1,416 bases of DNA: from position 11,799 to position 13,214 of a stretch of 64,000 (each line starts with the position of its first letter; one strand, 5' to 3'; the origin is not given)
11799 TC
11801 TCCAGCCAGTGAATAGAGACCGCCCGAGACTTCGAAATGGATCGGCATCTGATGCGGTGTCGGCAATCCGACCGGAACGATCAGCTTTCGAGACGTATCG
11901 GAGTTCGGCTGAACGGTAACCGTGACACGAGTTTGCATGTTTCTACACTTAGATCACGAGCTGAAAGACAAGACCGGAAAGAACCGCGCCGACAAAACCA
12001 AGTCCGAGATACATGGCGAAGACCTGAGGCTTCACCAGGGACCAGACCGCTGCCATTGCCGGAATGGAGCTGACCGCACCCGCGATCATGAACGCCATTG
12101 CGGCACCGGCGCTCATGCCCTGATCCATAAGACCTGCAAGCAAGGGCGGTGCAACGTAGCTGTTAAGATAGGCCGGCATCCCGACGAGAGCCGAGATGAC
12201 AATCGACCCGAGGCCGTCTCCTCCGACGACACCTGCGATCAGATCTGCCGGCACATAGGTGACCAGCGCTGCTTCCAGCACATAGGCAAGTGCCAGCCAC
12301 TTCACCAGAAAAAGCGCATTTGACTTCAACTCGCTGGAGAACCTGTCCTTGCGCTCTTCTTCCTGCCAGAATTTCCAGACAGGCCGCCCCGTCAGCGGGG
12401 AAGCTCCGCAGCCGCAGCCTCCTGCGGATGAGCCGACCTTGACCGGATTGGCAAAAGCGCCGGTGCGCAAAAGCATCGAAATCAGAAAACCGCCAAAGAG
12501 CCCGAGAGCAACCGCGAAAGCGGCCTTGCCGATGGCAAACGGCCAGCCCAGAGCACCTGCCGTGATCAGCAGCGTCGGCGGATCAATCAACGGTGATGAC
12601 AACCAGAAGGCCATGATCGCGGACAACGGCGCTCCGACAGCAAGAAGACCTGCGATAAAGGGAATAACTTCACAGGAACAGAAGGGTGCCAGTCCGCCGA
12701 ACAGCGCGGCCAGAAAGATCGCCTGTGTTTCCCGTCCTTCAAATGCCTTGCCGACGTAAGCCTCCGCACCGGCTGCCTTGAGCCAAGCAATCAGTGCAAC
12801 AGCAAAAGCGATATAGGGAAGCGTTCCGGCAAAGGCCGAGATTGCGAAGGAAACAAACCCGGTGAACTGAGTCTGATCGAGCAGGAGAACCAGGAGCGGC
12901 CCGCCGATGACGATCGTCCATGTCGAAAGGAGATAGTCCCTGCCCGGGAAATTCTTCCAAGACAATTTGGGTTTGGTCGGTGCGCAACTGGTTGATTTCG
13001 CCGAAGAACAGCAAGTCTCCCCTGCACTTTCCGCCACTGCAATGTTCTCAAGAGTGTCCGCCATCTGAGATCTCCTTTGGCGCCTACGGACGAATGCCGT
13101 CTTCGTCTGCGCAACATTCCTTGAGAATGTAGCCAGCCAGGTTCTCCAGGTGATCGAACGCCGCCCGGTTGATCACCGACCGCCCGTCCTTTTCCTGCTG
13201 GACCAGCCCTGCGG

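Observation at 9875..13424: ArsR(CC)-ArsP-transglutaminase-sarcosine-oxidase-like operon: possible undescribed organoarsenical pathway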

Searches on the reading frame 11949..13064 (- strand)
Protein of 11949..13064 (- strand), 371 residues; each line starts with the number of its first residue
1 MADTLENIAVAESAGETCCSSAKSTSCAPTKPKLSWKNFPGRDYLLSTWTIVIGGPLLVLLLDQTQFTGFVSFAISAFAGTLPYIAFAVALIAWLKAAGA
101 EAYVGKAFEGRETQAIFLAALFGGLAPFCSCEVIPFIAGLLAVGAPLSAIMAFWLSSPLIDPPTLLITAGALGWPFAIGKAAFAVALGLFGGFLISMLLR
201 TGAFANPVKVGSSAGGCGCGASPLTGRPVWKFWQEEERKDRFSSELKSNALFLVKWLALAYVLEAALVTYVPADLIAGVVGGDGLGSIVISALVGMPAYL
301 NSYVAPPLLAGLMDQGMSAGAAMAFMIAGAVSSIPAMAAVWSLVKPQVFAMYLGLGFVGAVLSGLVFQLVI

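Call 3: search_protein_families(library=pfam, proteins=[window:11949-13064:-], max_evalue=0.01)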
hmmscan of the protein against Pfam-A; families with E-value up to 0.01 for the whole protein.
window:11949-13064:- (371 aa): 1 family
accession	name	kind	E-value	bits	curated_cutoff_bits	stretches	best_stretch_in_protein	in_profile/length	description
PF03773.19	ArsP_1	-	6.7e-40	137.5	32.3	1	67-368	2-293/294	Predicted permease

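Call 4: search_protein_families(library=ncbifam, proteins=[window:11949-13064:-], max_evalue=0.01)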
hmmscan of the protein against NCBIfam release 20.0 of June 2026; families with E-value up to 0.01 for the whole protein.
window:11949-13064:- (371 aa): 2 families
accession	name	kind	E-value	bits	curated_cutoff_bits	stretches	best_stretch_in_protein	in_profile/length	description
NF033936.1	CuZnOut_SO0444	equivalog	4e-25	88.7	300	1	81-370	8-312/351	SO_0444 family Cu/Zn efflux transporter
NF040736.1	efflux_SaoE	equivalog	1e-15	57.9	325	1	75-368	12-295/352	efflux transporter SaoE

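Call 63: search_dna_similar(query=window:11952-13064:-, collection=plasmids, mode=protein, max_rows=30, max_evalue=1e-8)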
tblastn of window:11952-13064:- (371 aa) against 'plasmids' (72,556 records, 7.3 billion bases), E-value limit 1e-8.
Records with a match: 14; places in all: 14; records where one place covers at least 80% of the query: 9.
Best place of each record, by identity: 60-80% 2; <60% 12.
By first word of the organism name: Phaeobacter 4; Tritonibacter 2; Rhodobacteraceae 2; Roseivivax 1; Pseudosulfitobacter 1; Cereibacter 1; Rubrobacter 1; Agrobacterium 1; Phyllobacterium 1.
By predicted mobility (MOB-suite, as given by PLSDB): non-mobilizable 8; mobilizable 4; conjugative 2.
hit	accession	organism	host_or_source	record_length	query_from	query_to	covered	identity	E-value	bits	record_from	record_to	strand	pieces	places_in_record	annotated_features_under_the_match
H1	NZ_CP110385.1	Tritonibacter mobilis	-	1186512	44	370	88%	66.7%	7e-79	270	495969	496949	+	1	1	record has no annotation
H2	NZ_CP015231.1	Tritonibacter mobilis F1926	cell culture,seawater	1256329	44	370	88%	66.4%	1e-78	270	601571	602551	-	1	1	record has no annotation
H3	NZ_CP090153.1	Roseivivax marinus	Bathymodiolus marisindicus,single cell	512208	63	369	83%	49.2%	2e-60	217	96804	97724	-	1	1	permease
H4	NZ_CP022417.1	Pseudosulfitobacter pseudonitzschiae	Skeletonema marinoi strain RO5AC,Cell ...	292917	63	368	82%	49.0%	4e-59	213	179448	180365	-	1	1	permease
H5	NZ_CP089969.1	Cereibacter azotoformans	Owen's River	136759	63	369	83%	47.9%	2e-57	208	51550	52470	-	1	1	permease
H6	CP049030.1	Rhodobacteraceae bacterium SC52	Apostichopus japonicus,pure ...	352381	63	369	83%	46.9%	2e-53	197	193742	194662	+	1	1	permease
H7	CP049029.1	Rhodobacteraceae bacterium SC52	Apostichopus japonicus,pure ...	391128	73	369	80%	47.7%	3e-56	205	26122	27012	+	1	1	permease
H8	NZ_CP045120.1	Rubrobacter tropicus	single pure culture,marine sediment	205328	51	371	71%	43.9%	2e-17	173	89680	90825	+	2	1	permease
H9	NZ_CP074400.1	Agrobacterium salinitolerans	Cotton,tiaaue sample,root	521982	73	368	80%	37.8%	7e-26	116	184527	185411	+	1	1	permease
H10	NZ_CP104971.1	Phyllobacterium zundukense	Vicia costata,cell culture,root nodule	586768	71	367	80%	37.3%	2e-25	115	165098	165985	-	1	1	permease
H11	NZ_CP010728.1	Phaeobacter inhibens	cell culture,clam larvae aquaculture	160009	73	371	81%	36.0%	7e-28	122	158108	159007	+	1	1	permease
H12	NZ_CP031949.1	Phaeobacter inhibens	-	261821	83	368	77%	37.6%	1e-27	121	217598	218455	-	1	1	permease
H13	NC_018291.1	Phaeobacter inhibens DSM 17395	-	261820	83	368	77%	37.6%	1e-27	121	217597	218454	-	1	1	permease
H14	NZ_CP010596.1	Phaeobacter inhibens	cell culture,biofilm boat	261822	83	368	77%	37.6%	1e-27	121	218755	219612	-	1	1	permease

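Call 64: get_annotated_region(hit=H3, flank=5000)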
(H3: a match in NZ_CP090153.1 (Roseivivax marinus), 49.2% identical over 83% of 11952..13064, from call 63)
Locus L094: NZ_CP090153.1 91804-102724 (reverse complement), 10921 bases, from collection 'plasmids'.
description: Roseivivax marinus strain TCYB24 plasmid unnamed1, complete sequence
organism: Roseivivax marinus (NCBI taxid 1379903)
taxonomy: Bacteria; Pseudomonadota; Alphaproteobacteria; Rhodobacterales; Roseobacteraceae; Roseivivax; Roseivivax marinus
host: -; source: Bathymodiolus marisindicus,single cell; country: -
typing (MOB-suite, as given by PLSDB): non-mobilizable
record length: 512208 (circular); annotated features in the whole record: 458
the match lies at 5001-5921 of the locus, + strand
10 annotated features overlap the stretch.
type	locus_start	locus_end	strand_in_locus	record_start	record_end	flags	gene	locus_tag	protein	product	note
CDS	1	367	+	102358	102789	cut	-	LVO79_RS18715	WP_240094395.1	ParD-like family protein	-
CDS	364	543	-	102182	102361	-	-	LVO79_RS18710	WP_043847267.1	hypothetical protein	-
CDS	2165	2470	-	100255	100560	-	-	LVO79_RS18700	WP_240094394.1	hypothetical protein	-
CDS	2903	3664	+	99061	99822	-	-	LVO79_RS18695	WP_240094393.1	autoinducer binding domain-containing protein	-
CDS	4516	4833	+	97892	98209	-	-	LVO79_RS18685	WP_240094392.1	metalloregulator ArsR/SmtB family transcription factor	GO:0006355 - regulation of DNA-templated transcription [Evidence IEA]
CDS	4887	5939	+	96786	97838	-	-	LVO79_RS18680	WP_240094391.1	permease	-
CDS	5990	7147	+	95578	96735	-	-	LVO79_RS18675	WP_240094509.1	MFS transporter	GO:0055085 - transmembrane transport [Evidence IEA]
CDS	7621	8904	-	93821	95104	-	-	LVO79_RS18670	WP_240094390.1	hemolysin family protein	-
CDS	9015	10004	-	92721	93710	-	-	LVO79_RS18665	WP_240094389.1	TerC family protein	-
CDS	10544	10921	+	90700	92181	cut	-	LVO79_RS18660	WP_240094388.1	SulP family inorganic anion transporter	-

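Call 65: get_annotated_region(hit=H5, flank=5000)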
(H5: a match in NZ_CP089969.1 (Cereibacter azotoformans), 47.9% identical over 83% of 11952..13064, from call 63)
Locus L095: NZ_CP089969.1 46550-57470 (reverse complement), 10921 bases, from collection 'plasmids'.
description: Cereibacter azotoformans strain ORIO plasmid pORIO3, complete sequence
organism: Cereibacter azotoformans (NCBI taxid 43057)
taxonomy: Bacteria; Pseudomonadota; Alphaproteobacteria; Rhodobacterales; Paracoccaceae; Cereibacter; Cereibacter azotoformans
host: -; source: Owen's River; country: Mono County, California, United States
typing (MOB-suite, as given by PLSDB): conjugative; relaxase MOBF; mating-pair formation MPF_F
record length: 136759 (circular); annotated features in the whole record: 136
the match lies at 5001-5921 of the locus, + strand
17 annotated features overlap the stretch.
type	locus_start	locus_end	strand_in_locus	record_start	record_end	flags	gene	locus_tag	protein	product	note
CDS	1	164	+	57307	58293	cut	-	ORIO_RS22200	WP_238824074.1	PstS family phosphate ABC transporter substrate-binding protein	-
CDS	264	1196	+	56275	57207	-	pstC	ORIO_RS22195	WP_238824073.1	phosphate ABC transporter permease subunit PstC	-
CDS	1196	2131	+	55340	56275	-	pstA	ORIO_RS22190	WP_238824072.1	phosphate ABC transporter permease PstA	-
CDS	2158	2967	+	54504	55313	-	pstB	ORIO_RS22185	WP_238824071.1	phosphate ABC transporter ATP-binding protein PstB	-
CDS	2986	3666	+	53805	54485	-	phoU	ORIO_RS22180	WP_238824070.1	phosphate signaling complex protein PhoU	GO:0051049 - regulation of transport [Evidence IEA]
CDS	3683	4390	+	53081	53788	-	phoB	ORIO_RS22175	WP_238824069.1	phosphate regulon transcriptional regulator PhoB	GO:0006796 - phosphate-containing compound metabolic process [Evidence IEA]; GO:0000160 - phosphorelay signal ...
CDS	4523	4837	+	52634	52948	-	-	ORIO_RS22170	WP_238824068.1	metalloregulator ArsR/SmtB family transcription factor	GO:0006355 - regulation of DNA-templated transcription [Evidence IEA]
CDS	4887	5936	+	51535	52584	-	-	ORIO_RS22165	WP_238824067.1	permease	-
CDS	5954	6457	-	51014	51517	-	-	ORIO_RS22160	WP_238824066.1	disulfide bond formation protein B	-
CDS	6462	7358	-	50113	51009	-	-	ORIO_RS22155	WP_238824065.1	cation diffusion facilitator family transporter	-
CDS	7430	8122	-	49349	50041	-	-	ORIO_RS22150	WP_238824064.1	cytochrome c biogenesis protein CcdA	GO:0017004 - cytochrome complex assembly [Evidence IEA]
CDS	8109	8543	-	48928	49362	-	-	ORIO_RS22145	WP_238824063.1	thioredoxin family protein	-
CDS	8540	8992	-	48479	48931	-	-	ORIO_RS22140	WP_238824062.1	rhodanese-like domain-containing protein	-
CDS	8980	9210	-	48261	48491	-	-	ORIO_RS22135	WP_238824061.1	thioredoxin family protein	-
CDS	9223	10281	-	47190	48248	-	-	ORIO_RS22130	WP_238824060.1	permease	-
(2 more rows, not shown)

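Call 70: get_annotated_region(hit=H4, flank=7000)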
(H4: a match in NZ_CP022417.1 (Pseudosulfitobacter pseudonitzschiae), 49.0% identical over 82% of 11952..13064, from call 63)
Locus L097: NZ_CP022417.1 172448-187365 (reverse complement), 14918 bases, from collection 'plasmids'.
description: Pseudosulfitobacter pseudonitzschiae strain SMR1 plasmid pSMR1-2, complete sequence
organism: Pseudosulfitobacter pseudonitzschiae (NCBI taxid 1402135)
taxonomy: Bacteria; Pseudomonadota; Alphaproteobacteria; Rhodobacterales; Roseobacteraceae; Pseudosulfitobacter; Pseudosulfitobacter pseudonitzschiae
host: -; source: Skeletonema marinoi strain RO5AC,Cell culture,Top-layer sediments; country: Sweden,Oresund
typing (MOB-suite, as given by PLSDB): mobilizable; replicon rep_cluster_251; relaxase MOBP
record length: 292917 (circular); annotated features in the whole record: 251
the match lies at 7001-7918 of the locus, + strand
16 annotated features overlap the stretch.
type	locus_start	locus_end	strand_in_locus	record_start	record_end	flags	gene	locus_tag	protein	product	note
CDS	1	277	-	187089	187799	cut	-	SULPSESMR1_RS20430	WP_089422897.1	hypothetical protein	-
CDS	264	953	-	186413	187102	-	phoB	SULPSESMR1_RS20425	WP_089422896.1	phosphate regulon transcriptional regulator PhoB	GO:0006817 - phosphate ion transport [Evidence IEA]; GO:0000160 - phosphorelay signal transduction system [Evidence ...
CDS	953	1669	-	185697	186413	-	phoU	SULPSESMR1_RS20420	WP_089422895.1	phosphate signaling complex protein PhoU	GO:0006817 - phosphate ion transport [Evidence IEA]; GO:0051049 - regulation of transport [Evidence IEA]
CDS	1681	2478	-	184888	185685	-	pstB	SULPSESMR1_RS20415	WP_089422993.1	phosphate ABC transporter ATP-binding protein PstB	GO:0006817 - phosphate ion transport [Evidence IEA]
CDS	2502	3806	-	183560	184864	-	pstA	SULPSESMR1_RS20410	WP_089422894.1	phosphate ABC transporter permease PstA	GO:0006817 - phosphate ion transport [Evidence IEA]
CDS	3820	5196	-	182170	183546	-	pstC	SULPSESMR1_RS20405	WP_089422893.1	phosphate ABC transporter permease subunit PstC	GO:0006817 - phosphate ion transport [Evidence IEA]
CDS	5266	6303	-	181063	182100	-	-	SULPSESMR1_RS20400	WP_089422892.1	substrate-binding domain-containing protein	-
CDS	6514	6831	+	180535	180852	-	-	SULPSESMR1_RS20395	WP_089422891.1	metalloregulator ArsR/SmtB family transcription factor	GO:0006355 - regulation of DNA-templated transcription [Evidence IEA]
CDS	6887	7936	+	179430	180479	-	-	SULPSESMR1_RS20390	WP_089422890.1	permease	-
CDS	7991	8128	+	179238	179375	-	-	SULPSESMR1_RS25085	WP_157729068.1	hypothetical protein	-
CDS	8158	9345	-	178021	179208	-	-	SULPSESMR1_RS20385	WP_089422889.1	relaxase/mobilization nuclease domain-containing protein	-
CDS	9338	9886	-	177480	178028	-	-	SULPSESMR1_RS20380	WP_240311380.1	toxin-antitoxin system HicB family antitoxin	-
CDS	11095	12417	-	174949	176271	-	-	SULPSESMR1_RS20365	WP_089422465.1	type II toxin-antitoxin system HipA family toxin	-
CDS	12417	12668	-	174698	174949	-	-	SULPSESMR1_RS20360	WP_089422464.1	helix-turn-helix domain-containing protein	-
CDS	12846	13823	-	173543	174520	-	-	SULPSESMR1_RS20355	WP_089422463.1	serine hydrolase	-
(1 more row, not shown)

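Call 71: get_annotated_region(hit=H6, flank=7000)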
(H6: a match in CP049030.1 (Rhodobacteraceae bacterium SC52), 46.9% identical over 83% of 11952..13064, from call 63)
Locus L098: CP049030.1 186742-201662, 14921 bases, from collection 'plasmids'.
description: Rhodobacteraceae bacterium SC52 plasmid pSC52_2, complete sequence
organism: Rhodobacteraceae bacterium SC52 (NCBI taxid 2745590)
taxonomy: Bacteria; Pseudomonadota; Alphaproteobacteria; Rhodobacterales; Paracoccaceae; ; Rhodobacteraceae bacterium SC52
host: -; source: Apostichopus japonicus,pure culture,Intestine content; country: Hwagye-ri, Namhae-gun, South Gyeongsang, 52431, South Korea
typing (MOB-suite, as given by PLSDB): mobilizable; relaxase MOBP,MOBP
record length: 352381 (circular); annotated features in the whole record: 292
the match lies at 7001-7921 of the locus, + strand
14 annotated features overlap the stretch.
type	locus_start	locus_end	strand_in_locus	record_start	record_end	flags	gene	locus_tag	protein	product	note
CDS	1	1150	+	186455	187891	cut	-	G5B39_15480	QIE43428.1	sulfatase-like hydrolase/transferase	-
CDS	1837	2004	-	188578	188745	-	-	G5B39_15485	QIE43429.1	hypothetical protein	-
CDS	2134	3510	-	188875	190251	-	-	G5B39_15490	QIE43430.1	NAD-dependent succinate-semialdehyde dehydrogenase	-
CDS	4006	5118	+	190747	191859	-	-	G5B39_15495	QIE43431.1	zinc-binding dehydrogenase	-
CDS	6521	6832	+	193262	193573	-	-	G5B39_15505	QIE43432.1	winged helix-turn-helix transcriptional regulator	-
CDS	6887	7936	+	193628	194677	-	-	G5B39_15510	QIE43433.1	permease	-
CDS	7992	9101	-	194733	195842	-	-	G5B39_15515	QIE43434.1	DUF971 domain-containing protein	-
CDS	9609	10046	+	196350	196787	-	-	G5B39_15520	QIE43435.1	hypothetical protein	-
CDS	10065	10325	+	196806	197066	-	-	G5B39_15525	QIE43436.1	PepSY domain-containing protein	-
CDS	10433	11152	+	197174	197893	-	-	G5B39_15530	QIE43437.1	ATP-binding cassette domain-containing protein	-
CDS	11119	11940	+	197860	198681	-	-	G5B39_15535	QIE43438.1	ABC transporter permease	-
CDS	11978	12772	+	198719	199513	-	-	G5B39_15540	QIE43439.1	aspartate dehydrogenase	-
CDS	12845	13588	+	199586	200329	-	-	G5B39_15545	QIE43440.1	serine/threonine protein phosphatase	-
CDS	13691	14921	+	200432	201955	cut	-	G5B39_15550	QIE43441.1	DUF853 family protein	-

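Call 72: get_annotated_region(hit=H7, flank=7000)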
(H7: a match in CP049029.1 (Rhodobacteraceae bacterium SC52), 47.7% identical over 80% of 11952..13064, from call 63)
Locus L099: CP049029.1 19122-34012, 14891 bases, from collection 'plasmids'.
description: Rhodobacteraceae bacterium SC52 plasmid pSC52_1, complete sequence
organism: Rhodobacteraceae bacterium SC52 (NCBI taxid 2745590)
taxonomy: Bacteria; Pseudomonadota; Alphaproteobacteria; Rhodobacterales; Paracoccaceae; ; Rhodobacteraceae bacterium SC52
host: -; source: Apostichopus japonicus,pure culture,Intestine content; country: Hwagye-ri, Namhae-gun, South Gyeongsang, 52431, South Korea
typing (MOB-suite, as given by PLSDB): mobilizable; relaxase MOBP
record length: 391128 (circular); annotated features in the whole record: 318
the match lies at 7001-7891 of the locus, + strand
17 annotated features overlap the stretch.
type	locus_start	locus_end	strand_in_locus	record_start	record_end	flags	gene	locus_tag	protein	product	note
CDS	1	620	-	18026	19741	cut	-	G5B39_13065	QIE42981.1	fatty acyl-AMP ligase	-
CDS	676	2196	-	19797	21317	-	-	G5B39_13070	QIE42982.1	B12-binding domain-containing radical SAM protein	-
CDS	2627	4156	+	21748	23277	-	-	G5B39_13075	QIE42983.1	IS21 family transposase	-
CDS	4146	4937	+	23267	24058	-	-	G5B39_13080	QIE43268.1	ATP-binding protein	-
CDS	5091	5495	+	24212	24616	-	-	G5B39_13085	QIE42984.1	OsmC family peroxiredoxin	-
CDS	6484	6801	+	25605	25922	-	-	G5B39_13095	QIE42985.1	winged helix-turn-helix transcriptional regulator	-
CDS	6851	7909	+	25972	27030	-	-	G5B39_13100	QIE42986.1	permease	-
CDS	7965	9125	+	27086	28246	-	-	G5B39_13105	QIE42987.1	MFS transporter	-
CDS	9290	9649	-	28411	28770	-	-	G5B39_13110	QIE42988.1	hypothetical protein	-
CDS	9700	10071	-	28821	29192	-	-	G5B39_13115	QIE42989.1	hypothetical protein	-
CDS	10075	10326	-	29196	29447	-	-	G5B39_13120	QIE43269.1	hypothetical protein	-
CDS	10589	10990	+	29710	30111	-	-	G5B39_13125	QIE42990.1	hypothetical protein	-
CDS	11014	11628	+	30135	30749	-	-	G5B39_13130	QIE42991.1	site-specific integrase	-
CDS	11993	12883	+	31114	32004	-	-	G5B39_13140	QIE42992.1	metal ABC transporter substrate-binding protein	-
CDS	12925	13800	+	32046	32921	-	-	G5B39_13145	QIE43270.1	manganese/iron ABC transporter ATP-binding protein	-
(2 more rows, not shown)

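Call 76: get_annotated_region(hit=H1, flank=5000)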
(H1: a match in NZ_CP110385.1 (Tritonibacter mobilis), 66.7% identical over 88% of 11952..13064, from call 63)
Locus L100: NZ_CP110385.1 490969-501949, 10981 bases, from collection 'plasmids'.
description: Tritonibacter mobilis strain A3R06 plasmid p2, complete sequence
organism: Tritonibacter mobilis (NCBI taxid 379347)
taxonomy: Bacteria; Pseudomonadota; Alphaproteobacteria; Rhodobacterales; Paracoccaceae; Tritonibacter; Tritonibacter mobilis
host: -; source: -; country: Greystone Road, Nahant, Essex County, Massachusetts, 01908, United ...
typing (MOB-suite, as given by PLSDB): non-mobilizable
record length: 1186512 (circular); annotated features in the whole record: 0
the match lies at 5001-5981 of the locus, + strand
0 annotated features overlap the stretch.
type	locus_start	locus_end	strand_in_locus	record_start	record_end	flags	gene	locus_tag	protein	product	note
